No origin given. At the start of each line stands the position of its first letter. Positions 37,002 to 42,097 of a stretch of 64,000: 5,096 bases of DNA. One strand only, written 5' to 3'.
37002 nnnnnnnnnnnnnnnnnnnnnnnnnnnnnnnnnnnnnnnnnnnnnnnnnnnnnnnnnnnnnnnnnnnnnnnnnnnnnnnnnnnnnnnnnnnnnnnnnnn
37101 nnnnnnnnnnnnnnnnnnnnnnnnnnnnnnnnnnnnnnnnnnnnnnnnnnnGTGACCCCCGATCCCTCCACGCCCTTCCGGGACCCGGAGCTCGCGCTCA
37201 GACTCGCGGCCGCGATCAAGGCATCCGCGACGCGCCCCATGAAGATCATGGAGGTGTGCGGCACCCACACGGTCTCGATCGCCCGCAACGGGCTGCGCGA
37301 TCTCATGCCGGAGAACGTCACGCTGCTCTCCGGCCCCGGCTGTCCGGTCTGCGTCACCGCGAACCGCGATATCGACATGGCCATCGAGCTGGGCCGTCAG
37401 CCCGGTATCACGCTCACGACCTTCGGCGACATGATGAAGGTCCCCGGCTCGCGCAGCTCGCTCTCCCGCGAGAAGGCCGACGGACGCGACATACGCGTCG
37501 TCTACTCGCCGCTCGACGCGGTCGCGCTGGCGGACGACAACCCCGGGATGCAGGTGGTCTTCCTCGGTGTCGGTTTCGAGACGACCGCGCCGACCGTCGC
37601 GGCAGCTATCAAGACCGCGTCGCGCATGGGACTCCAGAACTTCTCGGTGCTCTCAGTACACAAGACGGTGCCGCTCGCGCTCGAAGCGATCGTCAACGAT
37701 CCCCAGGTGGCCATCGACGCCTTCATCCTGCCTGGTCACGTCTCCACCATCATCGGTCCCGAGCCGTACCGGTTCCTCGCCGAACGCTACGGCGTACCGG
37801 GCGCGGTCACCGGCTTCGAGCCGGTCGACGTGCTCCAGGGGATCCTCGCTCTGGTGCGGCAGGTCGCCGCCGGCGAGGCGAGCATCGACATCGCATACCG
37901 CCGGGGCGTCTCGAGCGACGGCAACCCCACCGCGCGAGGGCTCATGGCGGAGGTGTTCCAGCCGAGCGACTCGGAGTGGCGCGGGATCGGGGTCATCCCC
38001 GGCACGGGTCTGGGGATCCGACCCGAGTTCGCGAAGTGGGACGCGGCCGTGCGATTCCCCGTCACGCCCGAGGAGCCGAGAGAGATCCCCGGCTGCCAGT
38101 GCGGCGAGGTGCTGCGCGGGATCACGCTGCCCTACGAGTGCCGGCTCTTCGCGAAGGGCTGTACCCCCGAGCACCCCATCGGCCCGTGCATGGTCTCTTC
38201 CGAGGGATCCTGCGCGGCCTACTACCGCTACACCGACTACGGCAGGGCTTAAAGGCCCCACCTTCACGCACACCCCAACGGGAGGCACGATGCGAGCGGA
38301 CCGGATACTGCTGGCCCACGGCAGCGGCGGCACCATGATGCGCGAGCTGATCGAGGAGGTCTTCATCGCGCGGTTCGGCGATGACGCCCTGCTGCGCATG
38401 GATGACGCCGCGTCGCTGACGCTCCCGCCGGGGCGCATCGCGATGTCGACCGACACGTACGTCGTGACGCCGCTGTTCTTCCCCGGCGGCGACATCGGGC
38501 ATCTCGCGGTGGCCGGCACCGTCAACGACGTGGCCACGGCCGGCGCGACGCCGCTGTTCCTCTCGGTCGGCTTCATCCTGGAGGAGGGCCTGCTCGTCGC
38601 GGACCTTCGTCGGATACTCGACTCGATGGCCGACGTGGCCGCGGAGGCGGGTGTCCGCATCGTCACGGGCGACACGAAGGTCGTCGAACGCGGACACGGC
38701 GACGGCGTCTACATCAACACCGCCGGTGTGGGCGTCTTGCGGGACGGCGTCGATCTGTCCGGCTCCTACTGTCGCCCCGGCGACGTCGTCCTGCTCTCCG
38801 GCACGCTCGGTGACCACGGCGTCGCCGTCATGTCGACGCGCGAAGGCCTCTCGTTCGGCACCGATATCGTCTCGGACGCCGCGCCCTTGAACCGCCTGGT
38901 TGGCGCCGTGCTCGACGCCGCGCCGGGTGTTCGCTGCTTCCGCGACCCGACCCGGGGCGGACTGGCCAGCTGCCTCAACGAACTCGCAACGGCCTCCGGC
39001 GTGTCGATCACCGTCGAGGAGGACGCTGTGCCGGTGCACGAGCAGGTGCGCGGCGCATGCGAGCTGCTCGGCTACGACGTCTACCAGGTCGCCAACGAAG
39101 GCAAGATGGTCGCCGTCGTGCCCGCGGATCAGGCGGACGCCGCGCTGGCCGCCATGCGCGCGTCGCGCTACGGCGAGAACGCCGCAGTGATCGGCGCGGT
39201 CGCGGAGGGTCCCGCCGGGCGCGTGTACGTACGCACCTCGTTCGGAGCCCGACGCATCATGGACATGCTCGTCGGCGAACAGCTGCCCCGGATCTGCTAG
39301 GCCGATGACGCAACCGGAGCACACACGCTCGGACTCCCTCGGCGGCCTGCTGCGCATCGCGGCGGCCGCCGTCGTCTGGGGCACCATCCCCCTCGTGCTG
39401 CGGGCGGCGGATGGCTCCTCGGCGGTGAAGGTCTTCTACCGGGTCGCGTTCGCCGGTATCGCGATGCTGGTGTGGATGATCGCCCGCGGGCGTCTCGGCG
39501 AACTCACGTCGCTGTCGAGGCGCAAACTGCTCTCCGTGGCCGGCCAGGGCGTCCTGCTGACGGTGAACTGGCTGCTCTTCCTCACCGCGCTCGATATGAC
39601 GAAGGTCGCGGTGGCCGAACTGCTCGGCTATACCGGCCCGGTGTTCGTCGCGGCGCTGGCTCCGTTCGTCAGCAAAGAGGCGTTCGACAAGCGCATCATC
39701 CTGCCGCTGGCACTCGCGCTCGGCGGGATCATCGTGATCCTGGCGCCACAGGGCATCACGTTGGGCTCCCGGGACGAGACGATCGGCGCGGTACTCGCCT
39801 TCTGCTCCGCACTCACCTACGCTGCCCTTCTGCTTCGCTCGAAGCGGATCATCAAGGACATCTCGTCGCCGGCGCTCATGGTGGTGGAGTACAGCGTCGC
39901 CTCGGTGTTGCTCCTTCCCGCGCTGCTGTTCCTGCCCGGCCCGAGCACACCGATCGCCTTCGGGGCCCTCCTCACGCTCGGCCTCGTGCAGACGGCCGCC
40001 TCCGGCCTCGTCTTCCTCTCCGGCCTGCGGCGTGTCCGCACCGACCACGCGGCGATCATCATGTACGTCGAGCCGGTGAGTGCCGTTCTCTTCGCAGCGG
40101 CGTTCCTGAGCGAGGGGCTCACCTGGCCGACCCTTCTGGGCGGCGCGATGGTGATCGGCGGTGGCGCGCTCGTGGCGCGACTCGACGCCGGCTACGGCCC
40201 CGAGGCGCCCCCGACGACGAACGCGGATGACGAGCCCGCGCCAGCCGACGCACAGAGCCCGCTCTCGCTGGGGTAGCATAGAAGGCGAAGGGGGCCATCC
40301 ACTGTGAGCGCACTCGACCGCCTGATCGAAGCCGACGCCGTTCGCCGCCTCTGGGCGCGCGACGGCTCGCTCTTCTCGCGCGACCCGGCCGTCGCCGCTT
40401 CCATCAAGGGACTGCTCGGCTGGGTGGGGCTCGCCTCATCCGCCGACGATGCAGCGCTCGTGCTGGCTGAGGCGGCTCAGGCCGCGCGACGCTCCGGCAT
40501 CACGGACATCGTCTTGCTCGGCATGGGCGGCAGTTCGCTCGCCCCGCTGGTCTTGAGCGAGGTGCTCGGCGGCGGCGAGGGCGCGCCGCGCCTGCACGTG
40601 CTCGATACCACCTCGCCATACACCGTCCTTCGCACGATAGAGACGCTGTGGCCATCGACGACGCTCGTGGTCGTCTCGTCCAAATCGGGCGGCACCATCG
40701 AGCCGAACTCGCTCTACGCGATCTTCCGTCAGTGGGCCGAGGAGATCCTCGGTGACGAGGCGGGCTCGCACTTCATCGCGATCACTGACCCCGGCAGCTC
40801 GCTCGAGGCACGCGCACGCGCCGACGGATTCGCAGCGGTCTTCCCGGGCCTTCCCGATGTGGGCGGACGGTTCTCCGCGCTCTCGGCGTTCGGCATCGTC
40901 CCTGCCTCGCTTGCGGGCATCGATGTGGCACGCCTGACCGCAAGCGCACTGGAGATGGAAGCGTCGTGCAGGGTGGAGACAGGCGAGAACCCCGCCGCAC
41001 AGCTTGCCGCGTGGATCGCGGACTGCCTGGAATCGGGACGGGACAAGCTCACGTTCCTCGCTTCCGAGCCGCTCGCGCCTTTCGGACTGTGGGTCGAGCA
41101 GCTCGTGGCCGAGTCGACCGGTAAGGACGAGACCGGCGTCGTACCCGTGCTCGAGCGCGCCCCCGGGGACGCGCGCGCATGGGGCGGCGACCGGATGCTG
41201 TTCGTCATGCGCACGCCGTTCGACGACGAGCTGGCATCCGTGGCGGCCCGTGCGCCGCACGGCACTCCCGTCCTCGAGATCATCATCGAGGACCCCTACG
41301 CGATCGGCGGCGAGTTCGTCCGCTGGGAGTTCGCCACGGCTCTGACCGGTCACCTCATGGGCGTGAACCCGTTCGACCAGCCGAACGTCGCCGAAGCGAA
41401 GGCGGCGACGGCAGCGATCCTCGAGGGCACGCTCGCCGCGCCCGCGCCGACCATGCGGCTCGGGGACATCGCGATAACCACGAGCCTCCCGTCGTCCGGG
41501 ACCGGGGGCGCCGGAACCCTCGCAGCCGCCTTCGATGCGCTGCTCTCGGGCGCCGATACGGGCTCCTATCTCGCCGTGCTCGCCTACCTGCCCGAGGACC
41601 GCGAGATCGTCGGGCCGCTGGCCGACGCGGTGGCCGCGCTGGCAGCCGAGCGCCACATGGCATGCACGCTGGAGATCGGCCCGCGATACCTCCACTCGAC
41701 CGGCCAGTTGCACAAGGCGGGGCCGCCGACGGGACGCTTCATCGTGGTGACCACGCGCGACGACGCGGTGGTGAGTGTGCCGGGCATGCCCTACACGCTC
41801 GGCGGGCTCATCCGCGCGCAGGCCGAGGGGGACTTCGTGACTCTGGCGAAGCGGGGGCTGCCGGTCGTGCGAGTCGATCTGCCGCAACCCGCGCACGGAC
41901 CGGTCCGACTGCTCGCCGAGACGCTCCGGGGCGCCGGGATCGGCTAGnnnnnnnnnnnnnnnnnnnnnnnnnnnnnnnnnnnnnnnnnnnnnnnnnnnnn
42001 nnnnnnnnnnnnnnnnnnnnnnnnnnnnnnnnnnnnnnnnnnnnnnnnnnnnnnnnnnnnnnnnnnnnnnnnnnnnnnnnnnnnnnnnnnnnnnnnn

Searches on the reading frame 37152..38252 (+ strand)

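Call 20: search_protein_families(library=pfam, proteins=[window:37152-38252:+], max_evalue=0.001)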
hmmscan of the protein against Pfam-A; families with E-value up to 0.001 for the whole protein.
window:37152-38252:+ (366 aa): 1 family
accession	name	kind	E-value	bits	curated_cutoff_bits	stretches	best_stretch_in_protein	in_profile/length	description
PF01924.21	HypD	-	1.6e-150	501.6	25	1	15-360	3-350/351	Hydrogenase formation hypA family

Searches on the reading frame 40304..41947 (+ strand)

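Call 20: search_protein_families(library=pfam, proteins=[window:40304-41947:+], max_evalue=0.001)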
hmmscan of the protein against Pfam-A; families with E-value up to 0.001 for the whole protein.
window:40304-41947:+ (547 aa): 1 family
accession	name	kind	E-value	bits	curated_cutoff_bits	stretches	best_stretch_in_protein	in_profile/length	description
PF00342.24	PGI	-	6.2e-14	51.9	22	1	65-275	95-309/486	Phosphoglucose isomerase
